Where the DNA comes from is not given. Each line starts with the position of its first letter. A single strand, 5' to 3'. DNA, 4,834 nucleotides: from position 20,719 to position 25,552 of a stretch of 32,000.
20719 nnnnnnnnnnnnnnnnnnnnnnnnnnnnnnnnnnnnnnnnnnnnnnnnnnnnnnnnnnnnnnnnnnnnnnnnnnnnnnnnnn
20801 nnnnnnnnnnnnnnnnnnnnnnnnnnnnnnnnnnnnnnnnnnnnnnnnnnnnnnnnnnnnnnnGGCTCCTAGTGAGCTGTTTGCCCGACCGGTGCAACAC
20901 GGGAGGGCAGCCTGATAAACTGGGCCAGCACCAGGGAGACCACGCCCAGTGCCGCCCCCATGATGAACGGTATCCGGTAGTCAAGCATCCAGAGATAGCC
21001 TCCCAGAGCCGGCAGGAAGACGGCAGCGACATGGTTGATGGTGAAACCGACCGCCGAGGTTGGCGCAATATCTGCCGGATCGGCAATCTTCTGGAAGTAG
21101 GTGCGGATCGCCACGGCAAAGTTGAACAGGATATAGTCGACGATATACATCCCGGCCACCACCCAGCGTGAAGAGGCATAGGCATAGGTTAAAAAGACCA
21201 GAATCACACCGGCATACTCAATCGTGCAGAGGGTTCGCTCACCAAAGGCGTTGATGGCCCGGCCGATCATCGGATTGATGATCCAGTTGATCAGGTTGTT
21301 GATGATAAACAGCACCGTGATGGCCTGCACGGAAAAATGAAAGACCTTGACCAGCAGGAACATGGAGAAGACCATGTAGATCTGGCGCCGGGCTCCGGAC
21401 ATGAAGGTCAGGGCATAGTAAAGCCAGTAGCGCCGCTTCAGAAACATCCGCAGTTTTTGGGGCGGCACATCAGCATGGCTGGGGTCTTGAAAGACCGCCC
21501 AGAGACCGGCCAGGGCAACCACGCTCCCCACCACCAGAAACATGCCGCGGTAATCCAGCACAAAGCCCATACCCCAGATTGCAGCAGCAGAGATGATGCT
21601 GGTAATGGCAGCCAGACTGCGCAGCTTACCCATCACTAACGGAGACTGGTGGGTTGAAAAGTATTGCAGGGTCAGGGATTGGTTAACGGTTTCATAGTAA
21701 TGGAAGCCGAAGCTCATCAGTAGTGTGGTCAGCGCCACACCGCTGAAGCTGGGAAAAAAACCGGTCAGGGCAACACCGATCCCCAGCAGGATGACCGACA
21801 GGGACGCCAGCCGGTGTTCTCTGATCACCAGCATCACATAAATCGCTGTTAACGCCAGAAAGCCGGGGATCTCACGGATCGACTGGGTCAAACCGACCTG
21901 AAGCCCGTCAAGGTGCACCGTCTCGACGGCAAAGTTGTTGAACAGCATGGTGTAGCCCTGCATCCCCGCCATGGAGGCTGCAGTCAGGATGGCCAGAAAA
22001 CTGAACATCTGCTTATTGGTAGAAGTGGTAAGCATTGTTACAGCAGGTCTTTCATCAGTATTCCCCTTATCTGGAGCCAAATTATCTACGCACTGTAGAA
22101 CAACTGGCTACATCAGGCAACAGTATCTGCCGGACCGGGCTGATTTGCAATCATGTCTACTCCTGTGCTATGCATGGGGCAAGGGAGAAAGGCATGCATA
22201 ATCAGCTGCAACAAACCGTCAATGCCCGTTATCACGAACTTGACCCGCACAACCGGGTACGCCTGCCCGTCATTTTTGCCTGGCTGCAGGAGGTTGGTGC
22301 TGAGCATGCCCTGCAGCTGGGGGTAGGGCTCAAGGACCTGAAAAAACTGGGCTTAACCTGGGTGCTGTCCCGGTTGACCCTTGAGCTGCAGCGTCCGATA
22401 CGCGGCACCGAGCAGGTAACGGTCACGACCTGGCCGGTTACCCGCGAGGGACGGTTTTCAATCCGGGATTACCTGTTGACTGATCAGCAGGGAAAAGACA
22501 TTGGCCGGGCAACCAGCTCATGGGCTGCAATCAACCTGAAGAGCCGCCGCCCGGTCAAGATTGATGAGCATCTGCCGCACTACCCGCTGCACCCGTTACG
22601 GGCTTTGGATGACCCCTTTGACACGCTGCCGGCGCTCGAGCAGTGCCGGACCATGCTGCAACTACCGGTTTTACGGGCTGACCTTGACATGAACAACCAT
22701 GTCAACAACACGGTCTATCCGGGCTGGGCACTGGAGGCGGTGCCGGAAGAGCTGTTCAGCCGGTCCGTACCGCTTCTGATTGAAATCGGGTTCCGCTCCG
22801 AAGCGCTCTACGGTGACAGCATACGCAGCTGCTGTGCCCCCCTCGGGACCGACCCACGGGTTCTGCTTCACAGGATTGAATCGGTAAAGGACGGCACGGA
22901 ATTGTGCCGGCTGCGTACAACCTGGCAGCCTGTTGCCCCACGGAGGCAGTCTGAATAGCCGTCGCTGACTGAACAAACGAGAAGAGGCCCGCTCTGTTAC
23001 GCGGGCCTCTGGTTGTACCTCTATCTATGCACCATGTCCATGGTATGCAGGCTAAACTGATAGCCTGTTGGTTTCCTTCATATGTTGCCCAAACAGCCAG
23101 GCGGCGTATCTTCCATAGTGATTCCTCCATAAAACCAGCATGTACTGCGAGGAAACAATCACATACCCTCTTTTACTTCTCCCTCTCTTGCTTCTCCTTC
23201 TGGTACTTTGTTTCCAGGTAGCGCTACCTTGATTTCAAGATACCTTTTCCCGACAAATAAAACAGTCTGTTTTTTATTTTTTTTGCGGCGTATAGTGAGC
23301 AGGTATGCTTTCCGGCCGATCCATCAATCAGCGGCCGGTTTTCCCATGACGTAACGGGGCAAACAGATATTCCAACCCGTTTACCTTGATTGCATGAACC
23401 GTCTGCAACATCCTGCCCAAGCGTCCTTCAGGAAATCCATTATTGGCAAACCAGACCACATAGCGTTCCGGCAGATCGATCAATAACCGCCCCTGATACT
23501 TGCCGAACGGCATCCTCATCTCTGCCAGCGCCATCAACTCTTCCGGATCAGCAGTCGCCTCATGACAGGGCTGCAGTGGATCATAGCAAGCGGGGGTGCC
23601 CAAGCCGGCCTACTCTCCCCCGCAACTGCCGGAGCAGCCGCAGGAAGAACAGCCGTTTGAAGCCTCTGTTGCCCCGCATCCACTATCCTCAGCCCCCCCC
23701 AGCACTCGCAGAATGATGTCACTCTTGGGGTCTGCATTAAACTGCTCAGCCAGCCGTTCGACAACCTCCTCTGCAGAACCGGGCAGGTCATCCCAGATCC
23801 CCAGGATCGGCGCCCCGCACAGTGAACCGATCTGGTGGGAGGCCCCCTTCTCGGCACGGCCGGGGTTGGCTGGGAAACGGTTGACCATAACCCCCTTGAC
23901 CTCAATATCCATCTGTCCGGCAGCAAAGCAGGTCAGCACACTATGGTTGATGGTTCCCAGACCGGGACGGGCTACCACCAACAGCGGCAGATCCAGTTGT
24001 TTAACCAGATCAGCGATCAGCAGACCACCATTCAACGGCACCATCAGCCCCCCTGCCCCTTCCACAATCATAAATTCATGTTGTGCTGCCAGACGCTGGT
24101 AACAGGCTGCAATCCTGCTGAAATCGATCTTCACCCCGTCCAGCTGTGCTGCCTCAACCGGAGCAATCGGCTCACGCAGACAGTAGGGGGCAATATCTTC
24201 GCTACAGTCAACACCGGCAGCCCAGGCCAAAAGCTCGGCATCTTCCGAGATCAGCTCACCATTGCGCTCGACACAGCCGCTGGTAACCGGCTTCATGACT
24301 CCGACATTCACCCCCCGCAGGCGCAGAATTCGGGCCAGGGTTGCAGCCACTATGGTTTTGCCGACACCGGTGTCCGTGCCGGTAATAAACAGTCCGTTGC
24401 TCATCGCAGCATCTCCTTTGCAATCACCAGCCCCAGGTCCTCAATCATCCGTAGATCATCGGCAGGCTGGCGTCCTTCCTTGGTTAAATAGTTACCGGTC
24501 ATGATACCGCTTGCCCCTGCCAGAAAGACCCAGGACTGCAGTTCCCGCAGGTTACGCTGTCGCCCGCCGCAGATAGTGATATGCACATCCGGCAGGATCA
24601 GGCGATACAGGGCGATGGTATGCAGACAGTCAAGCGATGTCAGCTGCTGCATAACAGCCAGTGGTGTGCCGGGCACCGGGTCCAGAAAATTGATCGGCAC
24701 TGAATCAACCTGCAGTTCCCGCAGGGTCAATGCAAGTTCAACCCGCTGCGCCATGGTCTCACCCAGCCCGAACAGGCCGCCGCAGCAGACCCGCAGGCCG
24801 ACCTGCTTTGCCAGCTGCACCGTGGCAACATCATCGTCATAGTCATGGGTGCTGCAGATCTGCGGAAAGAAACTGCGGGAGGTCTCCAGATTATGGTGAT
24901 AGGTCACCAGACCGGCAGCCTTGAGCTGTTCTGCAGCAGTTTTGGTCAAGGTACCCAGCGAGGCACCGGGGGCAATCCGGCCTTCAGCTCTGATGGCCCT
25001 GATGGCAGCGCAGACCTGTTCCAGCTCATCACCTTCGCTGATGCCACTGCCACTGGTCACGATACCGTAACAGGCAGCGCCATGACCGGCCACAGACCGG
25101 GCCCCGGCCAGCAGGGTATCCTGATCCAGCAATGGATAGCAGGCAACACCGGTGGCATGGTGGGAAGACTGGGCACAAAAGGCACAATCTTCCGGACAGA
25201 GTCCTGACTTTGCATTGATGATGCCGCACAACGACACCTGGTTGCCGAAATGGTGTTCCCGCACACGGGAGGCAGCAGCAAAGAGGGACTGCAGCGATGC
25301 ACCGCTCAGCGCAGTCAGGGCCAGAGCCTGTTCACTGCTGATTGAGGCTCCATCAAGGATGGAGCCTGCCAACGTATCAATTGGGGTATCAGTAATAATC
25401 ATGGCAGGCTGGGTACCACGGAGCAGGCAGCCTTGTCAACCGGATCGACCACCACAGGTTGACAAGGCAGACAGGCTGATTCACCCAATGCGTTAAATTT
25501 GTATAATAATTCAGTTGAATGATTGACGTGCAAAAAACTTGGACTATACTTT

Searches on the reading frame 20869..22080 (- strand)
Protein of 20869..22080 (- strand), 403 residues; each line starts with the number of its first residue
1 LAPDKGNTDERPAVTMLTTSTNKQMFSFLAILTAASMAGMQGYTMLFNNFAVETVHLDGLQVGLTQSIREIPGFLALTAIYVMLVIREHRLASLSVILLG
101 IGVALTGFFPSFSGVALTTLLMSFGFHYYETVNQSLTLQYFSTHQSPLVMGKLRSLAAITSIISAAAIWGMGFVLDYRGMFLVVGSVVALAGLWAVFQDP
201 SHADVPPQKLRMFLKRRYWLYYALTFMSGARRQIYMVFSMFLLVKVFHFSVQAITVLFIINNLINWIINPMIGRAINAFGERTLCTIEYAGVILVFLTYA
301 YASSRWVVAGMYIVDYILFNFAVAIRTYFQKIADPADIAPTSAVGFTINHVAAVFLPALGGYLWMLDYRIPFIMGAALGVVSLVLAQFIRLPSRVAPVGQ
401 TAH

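Call 79: search_protein_families(library=pfam, proteins=[window:20869-22080:-], max_evalue=0.00001)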
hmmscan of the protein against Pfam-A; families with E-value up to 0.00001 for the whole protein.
window:20869-22080:- (403 aa): 1 family
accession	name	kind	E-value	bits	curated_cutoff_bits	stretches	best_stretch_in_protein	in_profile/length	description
PF07690.21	MFS_1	-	1.1e-16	61.1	33.4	1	29-351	1-341/347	Major Facilitator Superfamily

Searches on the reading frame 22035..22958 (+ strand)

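Call 80: search_protein_families(library=pfam, proteins=[window:22035-22958:+], max_evalue=0.00001)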
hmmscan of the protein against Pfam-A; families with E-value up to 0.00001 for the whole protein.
window:22035-22958:+ (307 aa): 3 families
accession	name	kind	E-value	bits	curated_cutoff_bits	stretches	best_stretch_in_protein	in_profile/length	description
PF01643.23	Acyl-ACP_TE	-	1.4e-23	83.5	23.7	1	59-179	5-126/131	Acyl-ACP thioesterase N-terminal domain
PF20791.3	Acyl-ACP_TE_C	-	3.2e-20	72.6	21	1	205-298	7-100/101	Acyl-ACP thioesterase C-terminal domain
PF13279.12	4HBT_2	-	1.9e-08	35.2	25.5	0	67-180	4-118/122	Thioesterase-like superfamily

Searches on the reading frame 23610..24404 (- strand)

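Call 80: search_protein_families(library=pfam, proteins=[window:23610-24404:-], max_evalue=0.00001)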
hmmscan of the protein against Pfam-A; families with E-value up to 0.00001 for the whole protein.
window:23610-24404:- (264 aa): 2 families
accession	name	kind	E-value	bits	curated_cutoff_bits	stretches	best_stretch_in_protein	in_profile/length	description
PF13500.12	AAA_26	-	6.5e-45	153.9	27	1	4-207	2-191/198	AAA domain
PF01656.29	CbiA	-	8.1e-08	32.7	25.4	1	6-202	2-107/125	CobQ/CobB/MinD/ParA nucleotide binding domain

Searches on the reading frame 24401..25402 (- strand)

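Call 80: search_protein_families(library=pfam, proteins=[window:24401-25402:-], max_evalue=0.00001)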
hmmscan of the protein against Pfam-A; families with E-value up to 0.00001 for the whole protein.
window:24401-25402:- (333 aa): 2 families
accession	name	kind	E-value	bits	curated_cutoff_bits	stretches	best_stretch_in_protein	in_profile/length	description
PF06968.18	BATS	-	8.8e-28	96.8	22.2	1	236-325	1-87/88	Biotin and Thiamin Synthesis associated domain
PF04055.27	Radical_SAM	-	2.6e-14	54.2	29.5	1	68-224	6-163/166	Radical SAM superfamily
